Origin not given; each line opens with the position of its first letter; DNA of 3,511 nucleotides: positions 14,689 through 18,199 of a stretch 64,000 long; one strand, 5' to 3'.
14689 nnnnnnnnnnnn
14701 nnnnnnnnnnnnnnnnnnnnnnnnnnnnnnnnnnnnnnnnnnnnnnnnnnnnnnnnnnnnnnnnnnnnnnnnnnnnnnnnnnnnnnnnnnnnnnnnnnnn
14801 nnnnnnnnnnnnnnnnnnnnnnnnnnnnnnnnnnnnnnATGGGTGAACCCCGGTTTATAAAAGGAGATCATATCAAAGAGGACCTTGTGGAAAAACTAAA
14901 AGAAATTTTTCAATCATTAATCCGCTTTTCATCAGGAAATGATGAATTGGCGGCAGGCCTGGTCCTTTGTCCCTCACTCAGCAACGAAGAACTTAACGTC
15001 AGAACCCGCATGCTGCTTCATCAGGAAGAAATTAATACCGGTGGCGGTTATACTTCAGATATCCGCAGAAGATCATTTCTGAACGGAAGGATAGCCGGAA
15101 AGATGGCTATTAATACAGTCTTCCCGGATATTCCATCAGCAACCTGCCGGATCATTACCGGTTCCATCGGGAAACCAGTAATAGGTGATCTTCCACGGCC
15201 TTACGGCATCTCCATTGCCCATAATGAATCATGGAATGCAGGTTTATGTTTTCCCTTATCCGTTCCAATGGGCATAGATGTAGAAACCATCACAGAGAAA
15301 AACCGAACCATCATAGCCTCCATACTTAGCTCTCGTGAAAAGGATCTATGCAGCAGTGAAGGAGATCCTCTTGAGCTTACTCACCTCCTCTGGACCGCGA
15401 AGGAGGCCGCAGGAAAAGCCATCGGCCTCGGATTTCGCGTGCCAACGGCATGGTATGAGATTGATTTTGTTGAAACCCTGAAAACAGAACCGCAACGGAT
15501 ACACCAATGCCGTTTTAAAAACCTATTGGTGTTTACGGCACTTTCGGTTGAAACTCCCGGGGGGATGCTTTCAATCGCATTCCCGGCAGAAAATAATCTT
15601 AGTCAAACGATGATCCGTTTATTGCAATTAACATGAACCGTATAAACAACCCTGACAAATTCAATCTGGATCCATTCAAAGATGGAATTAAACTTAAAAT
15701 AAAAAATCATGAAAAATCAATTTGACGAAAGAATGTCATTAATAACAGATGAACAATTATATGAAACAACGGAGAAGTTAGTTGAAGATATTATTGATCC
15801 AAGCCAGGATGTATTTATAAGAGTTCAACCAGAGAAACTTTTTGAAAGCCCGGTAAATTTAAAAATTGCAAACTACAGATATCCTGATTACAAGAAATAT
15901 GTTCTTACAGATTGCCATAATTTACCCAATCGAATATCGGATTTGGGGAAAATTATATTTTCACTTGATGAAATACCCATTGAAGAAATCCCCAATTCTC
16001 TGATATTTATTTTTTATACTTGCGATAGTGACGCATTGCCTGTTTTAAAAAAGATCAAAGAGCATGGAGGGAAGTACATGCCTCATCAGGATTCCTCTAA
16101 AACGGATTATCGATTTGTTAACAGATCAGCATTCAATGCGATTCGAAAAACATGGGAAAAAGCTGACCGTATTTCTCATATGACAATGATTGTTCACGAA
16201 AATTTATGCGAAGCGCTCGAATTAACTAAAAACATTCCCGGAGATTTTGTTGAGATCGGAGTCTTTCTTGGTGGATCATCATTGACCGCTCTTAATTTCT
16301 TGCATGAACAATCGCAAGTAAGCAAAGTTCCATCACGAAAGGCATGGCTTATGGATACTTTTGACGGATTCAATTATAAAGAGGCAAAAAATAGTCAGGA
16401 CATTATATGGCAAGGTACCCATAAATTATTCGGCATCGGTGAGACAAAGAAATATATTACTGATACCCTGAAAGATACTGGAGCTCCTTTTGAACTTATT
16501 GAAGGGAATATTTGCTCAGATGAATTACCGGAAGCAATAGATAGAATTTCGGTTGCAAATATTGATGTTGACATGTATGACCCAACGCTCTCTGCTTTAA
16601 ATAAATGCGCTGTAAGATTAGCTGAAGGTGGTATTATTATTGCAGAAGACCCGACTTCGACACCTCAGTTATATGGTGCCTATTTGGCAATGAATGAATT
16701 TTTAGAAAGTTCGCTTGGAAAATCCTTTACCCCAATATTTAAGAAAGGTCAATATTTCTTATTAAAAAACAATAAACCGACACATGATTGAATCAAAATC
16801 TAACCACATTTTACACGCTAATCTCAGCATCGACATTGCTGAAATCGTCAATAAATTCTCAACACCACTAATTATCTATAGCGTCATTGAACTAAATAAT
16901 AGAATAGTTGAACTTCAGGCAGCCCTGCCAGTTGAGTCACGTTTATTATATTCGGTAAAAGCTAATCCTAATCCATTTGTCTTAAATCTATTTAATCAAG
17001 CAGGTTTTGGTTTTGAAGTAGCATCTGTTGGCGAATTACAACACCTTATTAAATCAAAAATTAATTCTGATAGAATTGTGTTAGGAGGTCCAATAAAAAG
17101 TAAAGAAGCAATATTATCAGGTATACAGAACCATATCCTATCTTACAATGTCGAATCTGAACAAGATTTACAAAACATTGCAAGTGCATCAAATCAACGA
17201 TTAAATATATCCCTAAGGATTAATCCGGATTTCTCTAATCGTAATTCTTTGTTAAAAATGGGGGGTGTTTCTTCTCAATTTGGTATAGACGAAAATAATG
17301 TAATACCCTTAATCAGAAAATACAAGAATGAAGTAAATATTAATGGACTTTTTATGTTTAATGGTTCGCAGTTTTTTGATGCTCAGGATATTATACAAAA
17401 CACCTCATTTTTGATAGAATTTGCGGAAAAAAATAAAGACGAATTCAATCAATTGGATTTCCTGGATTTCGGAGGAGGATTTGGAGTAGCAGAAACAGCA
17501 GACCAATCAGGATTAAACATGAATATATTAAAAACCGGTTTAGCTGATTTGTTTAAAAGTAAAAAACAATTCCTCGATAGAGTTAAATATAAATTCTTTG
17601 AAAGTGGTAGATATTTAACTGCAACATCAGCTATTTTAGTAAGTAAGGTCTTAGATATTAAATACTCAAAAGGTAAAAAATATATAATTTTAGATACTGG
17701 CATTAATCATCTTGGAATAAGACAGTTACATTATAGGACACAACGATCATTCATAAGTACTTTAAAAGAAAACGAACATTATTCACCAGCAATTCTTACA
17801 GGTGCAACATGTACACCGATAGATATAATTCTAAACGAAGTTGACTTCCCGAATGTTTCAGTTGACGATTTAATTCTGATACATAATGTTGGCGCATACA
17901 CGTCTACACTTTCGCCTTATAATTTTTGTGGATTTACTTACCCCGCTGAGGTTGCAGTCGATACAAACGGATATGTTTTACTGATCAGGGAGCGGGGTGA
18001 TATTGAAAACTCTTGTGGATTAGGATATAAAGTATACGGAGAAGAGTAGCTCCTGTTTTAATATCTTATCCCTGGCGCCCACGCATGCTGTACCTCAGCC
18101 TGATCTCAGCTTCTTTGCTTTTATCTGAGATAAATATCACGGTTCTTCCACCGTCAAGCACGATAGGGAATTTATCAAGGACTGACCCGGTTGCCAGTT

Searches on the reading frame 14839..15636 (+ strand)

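Call 58: search_protein_families(library=pfam, proteins=[window:14839-15636:+], max_evalue=0.0001)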
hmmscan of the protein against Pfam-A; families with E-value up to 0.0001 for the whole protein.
window:14839-15636:+ (265 aa): 1 family
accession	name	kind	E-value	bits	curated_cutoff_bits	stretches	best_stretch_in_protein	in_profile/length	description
PF01648.25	ACPS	-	1.4e-12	48.1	25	1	144-221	2-87/111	4'-phosphopantetheinyl transferase superfamily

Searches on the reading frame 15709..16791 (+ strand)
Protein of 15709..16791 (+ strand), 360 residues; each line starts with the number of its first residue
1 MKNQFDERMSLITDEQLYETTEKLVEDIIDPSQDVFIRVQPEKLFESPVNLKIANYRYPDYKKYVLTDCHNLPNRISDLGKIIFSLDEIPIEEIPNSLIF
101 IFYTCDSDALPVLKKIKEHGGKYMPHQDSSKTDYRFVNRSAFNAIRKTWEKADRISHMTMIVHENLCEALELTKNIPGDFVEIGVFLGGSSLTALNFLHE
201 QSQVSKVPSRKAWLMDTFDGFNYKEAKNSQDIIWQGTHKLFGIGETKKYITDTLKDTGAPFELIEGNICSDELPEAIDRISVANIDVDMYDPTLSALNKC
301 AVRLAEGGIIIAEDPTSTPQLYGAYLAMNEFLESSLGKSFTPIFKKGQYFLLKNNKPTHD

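Call 58: search_protein_families(library=pfam, proteins=[window:15709-16791:+], max_evalue=0.0001)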
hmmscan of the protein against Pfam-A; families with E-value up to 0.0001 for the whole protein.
window:15709-16791:+ (360 aa): 2 families
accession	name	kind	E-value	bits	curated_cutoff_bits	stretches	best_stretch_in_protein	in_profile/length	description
PF05711.17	TylF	-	1.1e-15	58.1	23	1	158-320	68-234/264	Macrocin-O-methyltransferase (TylF)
PF13578.12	Methyltransf_24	-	9.2e-05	23.7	26.3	0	181-314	1-104/105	Methyltransferase domain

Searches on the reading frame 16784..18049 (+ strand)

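Call 8: search_protein_families(library=pfam, proteins=[window:16784-18049:+], max_evalue=0.0001)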
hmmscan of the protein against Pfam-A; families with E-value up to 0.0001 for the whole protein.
window:16784-18049:+ (421 aa): 2 families
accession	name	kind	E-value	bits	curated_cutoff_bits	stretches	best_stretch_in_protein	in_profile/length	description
PF02784.22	Orn_Arg_deC_N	-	4.4e-34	118.4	23.4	1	37-280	4-247/247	Pyridoxal-dependent decarboxylase, pyridoxal binding domain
PF00278.28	Orn_DAP_Arg_deC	-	1e-14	55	23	1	281-370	6-95/95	Pyridoxal-dependent decarboxylase, C-terminal sheet domain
